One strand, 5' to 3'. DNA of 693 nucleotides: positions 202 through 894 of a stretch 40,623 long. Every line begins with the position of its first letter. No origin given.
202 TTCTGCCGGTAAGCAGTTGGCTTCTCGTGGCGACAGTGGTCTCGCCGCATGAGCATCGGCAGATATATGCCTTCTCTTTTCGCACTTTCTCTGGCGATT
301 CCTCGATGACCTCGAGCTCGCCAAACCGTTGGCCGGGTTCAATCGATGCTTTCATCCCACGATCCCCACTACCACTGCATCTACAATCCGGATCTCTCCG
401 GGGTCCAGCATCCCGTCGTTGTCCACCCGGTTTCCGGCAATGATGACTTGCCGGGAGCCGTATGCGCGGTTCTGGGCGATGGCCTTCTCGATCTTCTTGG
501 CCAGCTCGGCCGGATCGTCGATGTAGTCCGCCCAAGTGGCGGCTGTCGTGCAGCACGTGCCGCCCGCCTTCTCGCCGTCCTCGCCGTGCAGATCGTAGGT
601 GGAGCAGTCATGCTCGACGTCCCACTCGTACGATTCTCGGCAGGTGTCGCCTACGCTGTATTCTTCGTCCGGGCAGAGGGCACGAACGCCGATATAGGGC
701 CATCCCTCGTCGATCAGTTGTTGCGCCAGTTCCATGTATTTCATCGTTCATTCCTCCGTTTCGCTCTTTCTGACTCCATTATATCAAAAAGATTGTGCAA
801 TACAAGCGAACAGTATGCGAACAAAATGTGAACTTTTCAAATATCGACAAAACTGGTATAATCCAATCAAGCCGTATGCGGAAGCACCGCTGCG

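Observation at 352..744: Three-gene, translationally coupled minus-strand cassette in the lysis-integrase accessory hotspot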

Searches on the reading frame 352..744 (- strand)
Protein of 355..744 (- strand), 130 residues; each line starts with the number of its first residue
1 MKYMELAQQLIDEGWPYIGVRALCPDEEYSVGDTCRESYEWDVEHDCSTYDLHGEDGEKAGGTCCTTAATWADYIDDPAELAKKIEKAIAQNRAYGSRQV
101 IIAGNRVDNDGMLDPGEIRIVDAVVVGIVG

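Call 6: search_protein_families(library=pfam, proteins=[window:355-744:-], max_evalue=1)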
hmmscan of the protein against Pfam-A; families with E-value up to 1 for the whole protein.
seq(130 aa): 0 families

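Call 7: search_protein_families(library=phrogs, proteins=[window:355-744:-], max_evalue=1)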
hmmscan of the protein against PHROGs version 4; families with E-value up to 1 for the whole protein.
seq(130 aa): 0 families

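Call 8: search_protein_families(library=padloc, proteins=[window:355-744:-], max_evalue=1)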
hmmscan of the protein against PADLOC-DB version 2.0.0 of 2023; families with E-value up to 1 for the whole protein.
seq(130 aa): 0 families

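Call 9: search_protein_families(library=ncbifam, proteins=[window:355-744:-], max_evalue=1)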
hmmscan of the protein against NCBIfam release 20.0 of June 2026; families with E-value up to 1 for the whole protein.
seq(130 aa): 0 families

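Call 10: find_homologous_proteins(query=window:355-744:-, max_evalue=0.01)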
Query seq(130 aa) (130 aa): 32 proteins with E <= 0.01 among 66 candidates.
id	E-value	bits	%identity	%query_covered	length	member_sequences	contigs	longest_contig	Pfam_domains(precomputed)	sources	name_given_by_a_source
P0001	1.8e-75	269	90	99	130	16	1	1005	-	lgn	-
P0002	1.3e-62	227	79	99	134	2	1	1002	-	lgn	-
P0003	9.8e-59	215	71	99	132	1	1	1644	-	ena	-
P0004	1.6e-55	204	68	92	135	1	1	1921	-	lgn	-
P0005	1.7e-55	204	72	92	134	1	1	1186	-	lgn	-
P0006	1.4e-54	201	73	88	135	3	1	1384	-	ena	-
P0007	7.1e-38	147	54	98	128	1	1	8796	-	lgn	-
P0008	1.3e-34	137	52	99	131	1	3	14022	-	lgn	-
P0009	3.0e-34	136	54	99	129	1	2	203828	-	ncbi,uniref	ncbi:hypothetical protein WD019_15110 [Fictibacillus sp. Mic-4]|uniref:hypothetical protein n=1 Tax=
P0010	9.5e-33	131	54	98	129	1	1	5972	-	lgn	-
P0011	4.1e-32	129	52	98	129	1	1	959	-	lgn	-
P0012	5.9e-31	125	52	99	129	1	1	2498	-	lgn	-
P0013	7.0e-31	125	46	98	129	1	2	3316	-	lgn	-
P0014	8.4e-31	124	50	99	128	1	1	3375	-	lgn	-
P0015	2.4e-30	123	50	98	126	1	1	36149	-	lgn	-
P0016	2.2e-29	120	55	98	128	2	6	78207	-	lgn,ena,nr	nr:MAG TPA: hypothetical protein [Caudoviricetes sp.]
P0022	2.7e-25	107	48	99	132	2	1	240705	-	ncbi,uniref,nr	ncbi:hypothetical protein [Robertmurraya andreesenii]|uniref:Phage protein n=1 Tax=Anoxybacillus and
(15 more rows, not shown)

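Call 11: search_dna_similar(query=window:355-744:-, collection=phages, mode=protein, max_evalue=0.01)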
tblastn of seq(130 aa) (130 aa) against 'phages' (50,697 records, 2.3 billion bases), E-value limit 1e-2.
Records with a match: 4; places in all: 4; records where one place covers at least 80% of the query: 0.
Best place of each record, by identity: 60-80% 2; <60% 2.
By first word of the organism name: Caudoviricetes 2; Dulem 1; Bacteriophage 1.
By host as written in the record: Methanomassiliicoccales 2; Varecia variegata 1; - 1.
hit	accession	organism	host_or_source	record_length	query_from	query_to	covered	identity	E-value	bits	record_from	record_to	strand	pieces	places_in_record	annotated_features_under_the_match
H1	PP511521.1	Dulem virus 36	Varecia variegata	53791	1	58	45%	46.6%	2e-8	56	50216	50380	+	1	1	hypothetical protein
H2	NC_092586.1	Caudoviricetes sp. vir215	Methanomassiliicoccales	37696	17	55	30%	66.7%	5e-9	58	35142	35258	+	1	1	hypothetical protein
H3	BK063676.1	Caudoviricetes sp. vir215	Methanomassiliicoccales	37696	17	55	30%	66.7%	5e-9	58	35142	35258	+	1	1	hypothetical protein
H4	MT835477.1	Bacteriophage sp.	human fecal samples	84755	5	56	40%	34.6%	4e-4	44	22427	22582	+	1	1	record has no annotation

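Call 15: search_solved_structures(query=A1, max_evalue=10)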
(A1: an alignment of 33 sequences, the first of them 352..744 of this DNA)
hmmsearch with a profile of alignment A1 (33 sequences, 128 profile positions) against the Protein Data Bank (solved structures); distinct sequences matched with E-value up to 10: 0.

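Call 16: find_encoding_contigs(protein=P0009, flank=6000, max_places=3)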
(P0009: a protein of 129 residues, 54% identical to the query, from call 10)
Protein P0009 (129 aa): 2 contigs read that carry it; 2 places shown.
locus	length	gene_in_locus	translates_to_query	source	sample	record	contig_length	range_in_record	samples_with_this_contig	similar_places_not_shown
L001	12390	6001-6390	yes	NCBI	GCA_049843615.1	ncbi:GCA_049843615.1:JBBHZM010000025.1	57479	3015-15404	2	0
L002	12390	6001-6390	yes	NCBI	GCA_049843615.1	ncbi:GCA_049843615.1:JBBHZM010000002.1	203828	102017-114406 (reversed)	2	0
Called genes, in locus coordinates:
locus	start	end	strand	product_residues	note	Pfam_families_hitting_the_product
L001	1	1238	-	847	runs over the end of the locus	-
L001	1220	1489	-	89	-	-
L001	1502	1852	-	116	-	-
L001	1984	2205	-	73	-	-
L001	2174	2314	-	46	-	-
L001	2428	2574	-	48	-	PF01381:HTH_3, PF13443:HTH_26 (weak)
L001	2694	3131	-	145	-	PF01726:LexA_DNA_bind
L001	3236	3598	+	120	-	PF08863:YolD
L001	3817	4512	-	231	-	PF12686:DUF3800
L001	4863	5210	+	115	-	PF07410:Phage_Gp111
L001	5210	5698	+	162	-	-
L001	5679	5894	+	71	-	-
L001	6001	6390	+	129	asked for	-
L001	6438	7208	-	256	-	PF01510:Amidase_2, PF19087:DUF5776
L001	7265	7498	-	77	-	PF04688:Holin_SPP1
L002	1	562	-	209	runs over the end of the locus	PF14512:TM1586_NiRdase (faint), PF00881:Nitroreductase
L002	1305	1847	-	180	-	PF13814:Replic_Relax (faint)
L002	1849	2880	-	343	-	PF01580:FtsK_SpoIIIE, PF12846:AAA_10 (faint)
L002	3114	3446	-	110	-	-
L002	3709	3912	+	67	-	PF01381:HTH_3, PF13443:HTH_26 (weak)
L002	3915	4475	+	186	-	-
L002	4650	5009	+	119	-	PF07410:Phage_Gp111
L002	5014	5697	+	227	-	-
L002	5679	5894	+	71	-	-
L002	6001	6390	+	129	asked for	-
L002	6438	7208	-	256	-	PF01510:Amidase_2, PF19087:DUF5776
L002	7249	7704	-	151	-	PF05105:Phage_holin_4_1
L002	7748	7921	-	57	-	PF12325:TMF_TATA_bd (weak)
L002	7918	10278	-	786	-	PF13884:Peptidase_S74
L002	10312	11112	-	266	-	-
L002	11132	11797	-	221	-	-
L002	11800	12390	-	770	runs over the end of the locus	PF26674:Prophage_tail_N2 (faint), PF06605:Prophage_tail, PF21311:Phage_RBD_prop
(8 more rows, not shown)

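Call 17: find_encoding_contigs(protein=P0016, flank=6000, max_places=4)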
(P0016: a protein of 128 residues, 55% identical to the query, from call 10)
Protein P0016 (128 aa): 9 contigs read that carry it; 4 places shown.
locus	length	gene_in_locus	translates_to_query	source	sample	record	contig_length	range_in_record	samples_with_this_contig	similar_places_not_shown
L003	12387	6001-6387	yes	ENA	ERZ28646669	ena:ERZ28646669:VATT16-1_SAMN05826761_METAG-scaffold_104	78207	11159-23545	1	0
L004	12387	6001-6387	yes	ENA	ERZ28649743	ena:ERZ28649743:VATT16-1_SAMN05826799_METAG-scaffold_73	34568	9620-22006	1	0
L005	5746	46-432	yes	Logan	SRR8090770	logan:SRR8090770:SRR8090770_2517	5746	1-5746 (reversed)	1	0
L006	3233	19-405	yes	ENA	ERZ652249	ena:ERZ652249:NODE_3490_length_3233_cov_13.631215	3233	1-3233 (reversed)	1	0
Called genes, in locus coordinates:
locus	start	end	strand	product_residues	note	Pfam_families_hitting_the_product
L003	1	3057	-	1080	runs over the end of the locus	PF00270:DEAD (faint), PF00176:SNF2-rel_dom, PF04851:ResIII, PF00271:Helicase_C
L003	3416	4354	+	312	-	PF02275:CBAH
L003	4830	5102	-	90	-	-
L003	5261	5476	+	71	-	-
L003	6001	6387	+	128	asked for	-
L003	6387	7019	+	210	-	-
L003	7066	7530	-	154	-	PF05105:Phage_holin_4_1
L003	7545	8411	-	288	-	PF01183:Glyco_hydro_25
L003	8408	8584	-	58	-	-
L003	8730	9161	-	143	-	-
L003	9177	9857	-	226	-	-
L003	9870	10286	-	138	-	-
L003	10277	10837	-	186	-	PF10076:Phage_Mu_Gp48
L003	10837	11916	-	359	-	PF26078:Baseplate_J_M, PF26079:Baseplate_J_C (weak)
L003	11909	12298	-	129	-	PF10934:Sheath_initiator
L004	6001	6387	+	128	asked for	-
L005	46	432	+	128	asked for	-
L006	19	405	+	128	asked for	-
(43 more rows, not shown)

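Call 18: find_encoding_contigs(protein=P0022, flank=6000, max_places=3)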
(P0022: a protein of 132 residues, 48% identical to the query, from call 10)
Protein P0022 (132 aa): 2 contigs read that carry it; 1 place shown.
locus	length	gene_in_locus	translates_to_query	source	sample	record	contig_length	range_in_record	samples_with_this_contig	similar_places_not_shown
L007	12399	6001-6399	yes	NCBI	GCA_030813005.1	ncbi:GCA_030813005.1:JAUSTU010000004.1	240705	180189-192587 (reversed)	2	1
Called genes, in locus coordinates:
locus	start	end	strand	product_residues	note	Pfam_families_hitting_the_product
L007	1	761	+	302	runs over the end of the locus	-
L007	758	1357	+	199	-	PF13238:AAA_18, PF21448:DNMK (weak)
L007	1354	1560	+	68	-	-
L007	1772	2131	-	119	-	-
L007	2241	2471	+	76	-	-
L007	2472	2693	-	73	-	-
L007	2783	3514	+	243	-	PF02384:N6_Mtase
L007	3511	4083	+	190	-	-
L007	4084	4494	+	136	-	PF07638:Sigma70_ECF (weak), PF08281:Sigma70_r4_2, PF04545:Sigma70_r4, PF22233:PhyR_sigma-like (weak)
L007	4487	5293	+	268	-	-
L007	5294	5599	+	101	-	-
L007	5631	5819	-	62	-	-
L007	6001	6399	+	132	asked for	-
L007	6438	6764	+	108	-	PF12728:HTH_17, PF22147:AcrIC5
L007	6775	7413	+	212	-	-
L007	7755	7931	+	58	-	-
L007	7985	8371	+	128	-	PF13730:HTH_36 (weak)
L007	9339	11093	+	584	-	-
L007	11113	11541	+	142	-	PF13022:HTH_Tnp_1_2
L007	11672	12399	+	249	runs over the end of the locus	PF14311:DUF4379 (faint), PF01844:HNH (weak)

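Call 21: predict_structure(alignment_id=A1)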
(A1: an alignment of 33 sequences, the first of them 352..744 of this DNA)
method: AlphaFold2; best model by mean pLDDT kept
length: 130 residues; sequences in the alignment: 33
mean_pLDDT: 87.0   pTM: 0.82
mean pLDDT of the five models: 87.0, 80.7, 78.0, 76.1, 75.4
residues with pLDDT >= 90: 80; 70-90: 31; 50-70: 19; < 50: 0
segments of 3 or more residues with pLDDT < 50: none
pLDDT, mean of each block of 10 residues (from residue 1): 91 96 89 87 58 67 93 94 96 86 94 87 93
secondary structure, 60 per line:
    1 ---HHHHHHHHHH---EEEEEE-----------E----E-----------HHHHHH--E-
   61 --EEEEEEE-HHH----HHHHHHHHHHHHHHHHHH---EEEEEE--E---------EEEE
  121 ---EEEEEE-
elements in order: H4-13 E17-22 H51-56 E63-69 H78-95 E99-104 E117-120 E124-129

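Call 25: fold_search(model_id=the predicted structure, library=pdb)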
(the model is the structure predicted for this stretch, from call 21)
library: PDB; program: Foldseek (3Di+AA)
matches with E <= 10: 100; with E <= 0.001: 0
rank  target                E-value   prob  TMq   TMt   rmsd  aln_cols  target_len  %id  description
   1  4hhh_S                8.9e-02  0.28  0.29  0.30  10.8       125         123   14  Structure of Pisum sativum Rubisco (released 2012-10-31)
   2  9n37_I                3.4e-01  0.15  0.29  0.32   9.4       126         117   15  Cryo-EM structure of Rubisco from Arabidopsis thaliana with the 1A small subunit isoform (released 2026-02-04)
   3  1ir1_S                4.1e-01  0.21  0.36  0.38   9.1       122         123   16  Crystal Structure of Spinach Ribulose-1,5-Bisphosphate Carboxylase/Oxygenase (Rubisco) Complexed with CO2, Mg2+ and 2- (released 2002-03-13)
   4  5nv3_I                5.0e-01  0.23  0.34  0.35   9.0       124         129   10  Structure of Rubisco from Rhodobacter sphaeroides in complex with CABP (released 2017-07-26)
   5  1uzh_C                5.0e-01  0.18  0.31  0.33   7.9       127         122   12  A CHIMERIC CHLAMYDOMONAS, SYNECHOCOCCUS RUBISCO ENZYME (released 2005-05-31)
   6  1bxn_I                5.3e-01  0.16  0.30  0.30  10.0       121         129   12  THE CRYSTAL STRUCTURE OF RUBISCO FROM ALCALIGENES EUTROPHUS TO 2.7 ANGSTROMS. (released 1999-10-06)
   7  6yhl_A                5.7e-01  0.10  0.31  0.08  10.2       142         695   13  Crystal structure of CNFy from Yersinia pseudotuberculosis - N-terminal fragment comprising residues 1-704 (released 2020-12-30)
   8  1iwa_B                6.9e-01  0.18  0.34  0.32   9.0       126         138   10  RUBISCO FROM GALDIERIA PARTITA (released 2003-04-30)
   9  4a5y_B                6.9e-01  0.02  0.17  0.10  13.2       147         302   12  Intermediate state of human kinesin Eg5 in complex with Ispinesib (released 2012-11-07)
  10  7qsy_B                7.8e-01  0.20  0.33  0.41   8.1       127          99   10  Non-obligately L8S8-complex forming RubisCO derived from ancestral sequence reconstruction and rational engineering in (released 2022-10-12)
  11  2f4i_A                1.2e+00  0.02  0.19  0.15  17.4       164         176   13  Crystal structure of an ob-fold protein (tm0957) from thermotoga maritima msb8 at 1.90 A resolution (released 2006-02-07)
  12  3uyy_A                1.2e+00  0.02  0.18  0.09  15.7       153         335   13  Crystal Structures of Branched-Chain Aminotransferase from Deinococcus radiodurans Complexes with alpha-Ketoisocaproat (released 2012-12-12)
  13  6xzu_B                1.3e+00  0.08  0.29  0.26  10.3       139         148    9  Complex of C-terminal domain of murine complement C3b with the hC3Nb3 nanobody (released 2020-08-12)
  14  9hvm_B                1.6e+00  0.06  0.28  0.28  10.9       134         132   13  In-cell Structure of Pyrenoid Rubisco (released 2025-03-05)
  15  4dqn                  1.6e+00  0.02  0.18  0.08  16.2       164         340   13  Crystal structure of the branched-chain aminotransferase from Streptococcus mutans (released 2013-01-02)
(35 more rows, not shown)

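Call 29: find_related_loci(query=A1, collection=genome_contigs, flank=6000)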
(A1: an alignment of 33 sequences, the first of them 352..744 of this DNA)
Query A1 (130 aa) in genome_contigs; peptide patterns used: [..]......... (x = any residue, [..] = any of these).
12 stretches matched a pattern; 9 encode a relative of the query (tblastn E <= 1e-3); 9 distinct loci.
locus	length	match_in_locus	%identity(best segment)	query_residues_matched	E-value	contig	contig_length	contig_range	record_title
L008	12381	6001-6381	52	1-129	2e-38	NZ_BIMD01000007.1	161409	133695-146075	Paenibacillus humicus NBRC 102415 PHU01S_CON000007, whole genome shotgun sequence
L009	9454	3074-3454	52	1-129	4e-37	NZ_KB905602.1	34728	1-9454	Paenibacillus ginsengihumi DSM 21568 F591DRAFT_scaffold00055.55, whole genome shotgun sequence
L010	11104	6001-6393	47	1-129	1e-32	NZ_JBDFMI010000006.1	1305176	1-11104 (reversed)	Bacillus sp. 1P06AnD scaffold_3, whole genome shotgun sequence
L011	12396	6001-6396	48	1-129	2e-31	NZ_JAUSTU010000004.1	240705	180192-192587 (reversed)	Robertmurraya andreesenii strain DSM 23948 Ga0480525_04, whole genome shotgun sequence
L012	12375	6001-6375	47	1-129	3e-29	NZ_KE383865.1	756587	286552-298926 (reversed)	Paenibacillus pinihumi DSM 23905 = JCM 16419 strain DSM 23905 H583DRAFT_scaffold00002.2, whole genome shotgun sequence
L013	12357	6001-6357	45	1-123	1e-26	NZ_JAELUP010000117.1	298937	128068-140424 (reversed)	Paenibacillus roseus strain MAHUQ-46 velvet_auto_83_118, whole genome shotgun sequence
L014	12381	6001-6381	46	1-130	6e-26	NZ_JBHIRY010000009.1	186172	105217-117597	Paenibacillus medicaginis strain JCM 18446 NODE_9_length_186172_cov_84.723523, whole genome shotgun sequence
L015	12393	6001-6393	43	2-129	2e-24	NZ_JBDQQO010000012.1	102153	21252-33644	Gorillibacterium sp. CAU 1737 contig12, whole genome shotgun sequence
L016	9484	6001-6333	43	14-130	8e-23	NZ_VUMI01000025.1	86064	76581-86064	Eisenbergiella porci strain WCA-389-WT-23B seq25, whole genome shotgun sequence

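Call 30: find_related_loci(query=A1, collection=viral_contigs, flank=6000)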
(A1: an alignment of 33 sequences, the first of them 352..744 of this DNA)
Query A1 (130 aa) in viral_contigs; peptide patterns used: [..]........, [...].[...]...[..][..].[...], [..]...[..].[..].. (x = any residue, [..] = any of these).
57 stretches matched a pattern; 31 encode a relative of the query (tblastn E <= 1e-3); 31 distinct loci.
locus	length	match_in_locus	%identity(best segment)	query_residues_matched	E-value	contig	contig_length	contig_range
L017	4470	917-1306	100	1-130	9e-86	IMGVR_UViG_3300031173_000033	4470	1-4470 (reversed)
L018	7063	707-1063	94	1-119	1e-74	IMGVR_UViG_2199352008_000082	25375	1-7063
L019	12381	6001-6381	52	1-129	4e-38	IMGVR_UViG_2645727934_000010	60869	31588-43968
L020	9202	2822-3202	52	1-129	1e-36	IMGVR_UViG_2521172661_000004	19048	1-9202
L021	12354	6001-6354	52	1-120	6e-35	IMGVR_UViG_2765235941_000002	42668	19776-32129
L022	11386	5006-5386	49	1-129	1e-34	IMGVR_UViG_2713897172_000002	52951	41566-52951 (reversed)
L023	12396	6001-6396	48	1-129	4e-31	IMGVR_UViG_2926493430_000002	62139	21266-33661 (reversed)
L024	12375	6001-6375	46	1-129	3e-30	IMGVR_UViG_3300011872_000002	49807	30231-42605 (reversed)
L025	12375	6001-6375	47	1-129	8e-29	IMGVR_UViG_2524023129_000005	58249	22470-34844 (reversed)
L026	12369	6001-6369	43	6-129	2e-24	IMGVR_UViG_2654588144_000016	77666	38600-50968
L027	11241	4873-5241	42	6-129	6e-24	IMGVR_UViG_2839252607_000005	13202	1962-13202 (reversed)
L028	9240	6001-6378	39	1-129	5e-21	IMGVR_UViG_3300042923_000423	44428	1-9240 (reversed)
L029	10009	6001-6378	39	1-129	5e-21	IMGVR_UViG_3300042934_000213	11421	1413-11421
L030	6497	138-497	38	5-129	7e-21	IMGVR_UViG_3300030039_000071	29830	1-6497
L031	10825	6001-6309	34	18-129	5e-16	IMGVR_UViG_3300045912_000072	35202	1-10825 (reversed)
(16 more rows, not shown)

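Call 36: fold_search(model_id=the predicted structure, library=viral)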
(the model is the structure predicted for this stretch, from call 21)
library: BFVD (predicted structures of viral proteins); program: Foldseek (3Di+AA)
matches with E <= 10: 178; with E <= 0.001: 2
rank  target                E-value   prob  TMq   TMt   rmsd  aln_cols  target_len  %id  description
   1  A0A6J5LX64            1.3e-06  1.00  0.60  0.46   4.8       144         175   19  Uncharacterized protein [uncultured Caudovirales phage]
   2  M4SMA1                1.5e-05  1.00  0.59  0.57   4.2       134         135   20  (no name in the UniProt tables at hand)
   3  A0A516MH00            1.2e-02  0.94  0.40  0.27   7.3       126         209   19  (no name in the UniProt tables at hand)
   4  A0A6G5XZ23            2.5e-02  0.92  0.39  0.18   4.8       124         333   14  (no name in the UniProt tables at hand)
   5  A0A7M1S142            1.3e-01  0.06  0.19  0.16  14.8       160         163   14  Uncharacterized protein [uncultured phage cr271_1]
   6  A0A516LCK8            2.6e-01  0.08  0.20  0.22  14.8       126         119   16  (no name in the UniProt tables at hand)
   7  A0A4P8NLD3            3.4e-01  0.41  0.39  0.18   6.0       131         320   11  Pentapeptide [Rheinheimera phage vB_RspM_Barba28A]
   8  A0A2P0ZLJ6            3.8e-01  0.04  0.20  0.11  16.6       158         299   14  Putative ATP-dependent DNA ligase [Pseudomonas phage phiNV3]
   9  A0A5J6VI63            6.0e-01  0.07  0.28  0.16   9.6       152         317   11  Uncharacterized protein [Megaviridae environmental sample]
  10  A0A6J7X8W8            6.0e-01  0.04  0.18  0.15  14.3       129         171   14  Prohead protease [uncultured Caudovirales phage]
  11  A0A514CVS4            6.0e-01  0.03  0.19  0.13  15.7       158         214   13  DNA ligase [Achromobacter phage vB_AxyP_19-32_Axy21]
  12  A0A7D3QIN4            6.4e-01  0.03  0.18  0.08  15.0       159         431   11  (no name in the UniProt tables at hand)
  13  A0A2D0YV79            6.8e-01  0.02  0.18  0.13  17.0       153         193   11  DNA ligase [Vibrio phage JSF28]
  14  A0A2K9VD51            7.8e-01  0.20  0.37  0.41   6.0       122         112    6  Uncharacterized protein [Lactobacillus phage Semele]
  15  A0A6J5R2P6            8.3e-01  0.13  0.31  0.35   7.2       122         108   11  Uncharacterized protein [uncultured Caudovirales phage]
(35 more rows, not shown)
